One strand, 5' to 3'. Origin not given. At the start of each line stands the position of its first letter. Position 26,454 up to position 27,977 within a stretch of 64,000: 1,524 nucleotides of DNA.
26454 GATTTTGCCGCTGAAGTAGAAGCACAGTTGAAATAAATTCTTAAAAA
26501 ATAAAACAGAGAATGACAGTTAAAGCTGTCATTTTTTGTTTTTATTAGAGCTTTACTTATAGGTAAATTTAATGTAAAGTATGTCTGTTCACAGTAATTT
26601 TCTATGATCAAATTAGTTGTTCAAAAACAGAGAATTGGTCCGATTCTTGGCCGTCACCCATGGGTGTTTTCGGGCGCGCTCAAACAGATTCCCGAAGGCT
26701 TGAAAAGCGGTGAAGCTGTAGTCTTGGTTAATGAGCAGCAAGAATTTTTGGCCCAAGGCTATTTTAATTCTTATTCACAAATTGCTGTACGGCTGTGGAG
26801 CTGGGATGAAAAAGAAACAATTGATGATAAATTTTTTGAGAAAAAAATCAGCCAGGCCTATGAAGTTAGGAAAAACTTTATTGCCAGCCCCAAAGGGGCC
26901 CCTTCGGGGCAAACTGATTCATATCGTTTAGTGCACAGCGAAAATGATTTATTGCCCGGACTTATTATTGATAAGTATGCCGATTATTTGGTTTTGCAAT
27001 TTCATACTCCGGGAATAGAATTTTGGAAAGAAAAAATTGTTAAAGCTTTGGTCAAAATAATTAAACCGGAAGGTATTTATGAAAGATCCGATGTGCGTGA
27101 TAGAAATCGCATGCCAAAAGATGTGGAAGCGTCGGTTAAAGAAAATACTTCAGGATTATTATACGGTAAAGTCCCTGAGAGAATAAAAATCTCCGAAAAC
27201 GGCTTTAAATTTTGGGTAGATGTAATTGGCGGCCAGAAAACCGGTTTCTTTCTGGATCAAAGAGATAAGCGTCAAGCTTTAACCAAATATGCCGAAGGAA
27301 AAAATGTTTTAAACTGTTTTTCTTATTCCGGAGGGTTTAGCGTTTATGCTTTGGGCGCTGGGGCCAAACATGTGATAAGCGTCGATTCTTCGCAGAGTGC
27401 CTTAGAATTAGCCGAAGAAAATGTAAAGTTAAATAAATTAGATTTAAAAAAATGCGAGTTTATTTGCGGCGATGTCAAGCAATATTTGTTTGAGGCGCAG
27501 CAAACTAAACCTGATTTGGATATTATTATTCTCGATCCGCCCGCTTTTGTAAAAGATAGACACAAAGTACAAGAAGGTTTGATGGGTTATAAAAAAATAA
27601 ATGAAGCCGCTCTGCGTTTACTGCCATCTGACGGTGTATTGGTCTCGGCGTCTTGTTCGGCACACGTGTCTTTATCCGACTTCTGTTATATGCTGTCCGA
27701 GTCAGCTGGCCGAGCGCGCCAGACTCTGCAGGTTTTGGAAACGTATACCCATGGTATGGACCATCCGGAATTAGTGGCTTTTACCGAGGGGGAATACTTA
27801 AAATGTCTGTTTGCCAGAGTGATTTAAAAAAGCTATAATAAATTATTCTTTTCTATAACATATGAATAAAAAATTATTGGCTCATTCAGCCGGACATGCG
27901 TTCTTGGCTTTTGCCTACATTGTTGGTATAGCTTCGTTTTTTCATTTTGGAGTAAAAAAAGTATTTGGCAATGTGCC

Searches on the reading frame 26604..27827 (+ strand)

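Call 30: search_protein_families(library=pfam, proteins=[window:26604-27827:+], max_evalue=0.001)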
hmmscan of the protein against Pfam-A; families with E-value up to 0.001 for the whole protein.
window:26604-27827:+ (407 aa): 10 families
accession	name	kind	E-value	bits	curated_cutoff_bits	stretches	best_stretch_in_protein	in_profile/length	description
PF10672.15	Methyltrans_SAM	-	9.6e-28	97.7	27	1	180-361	72-248/286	S-adenosylmethionine-dependent methyltransferase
PF17785.7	PUA_3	-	1.1e-17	63.9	22.6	1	5-67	2-64/64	PUA-like domain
PF03602.21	Cons_hypoth95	-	1.5e-11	44.8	24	1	226-327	36-137/182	Conserved hypothetical protein 95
PF02475.24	TRM5-TYW2_MTfase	-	4.4e-09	37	28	1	197-310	4-110/164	TRM5/TYW2 methyltransferase domain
PF13847.12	Methyltransf_31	-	2.9e-08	34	27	1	233-358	5-119/145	Methyltransferase domain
PF09445.16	Methyltransf_15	-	3.5e-05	23.9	22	1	234-314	3-81/165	RNA cap guanine-N2 methyltransferase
PF13649.12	Methyltransf_25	-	0.00012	23.2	27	1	242-300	8-64/97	Methyltransferase domain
PF05175.20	MTS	-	0.00014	21.9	23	1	253-346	53-136/170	Methyltransferase small domain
PF01728.25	FtsJ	-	0.00016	22.1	24.1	1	219-350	11-139/181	FtsJ-like methyltransferase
PF06325.19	PrmA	-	0.00053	20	22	1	231-285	161-214/296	Ribosomal protein L11 methyltransferase (PrmA)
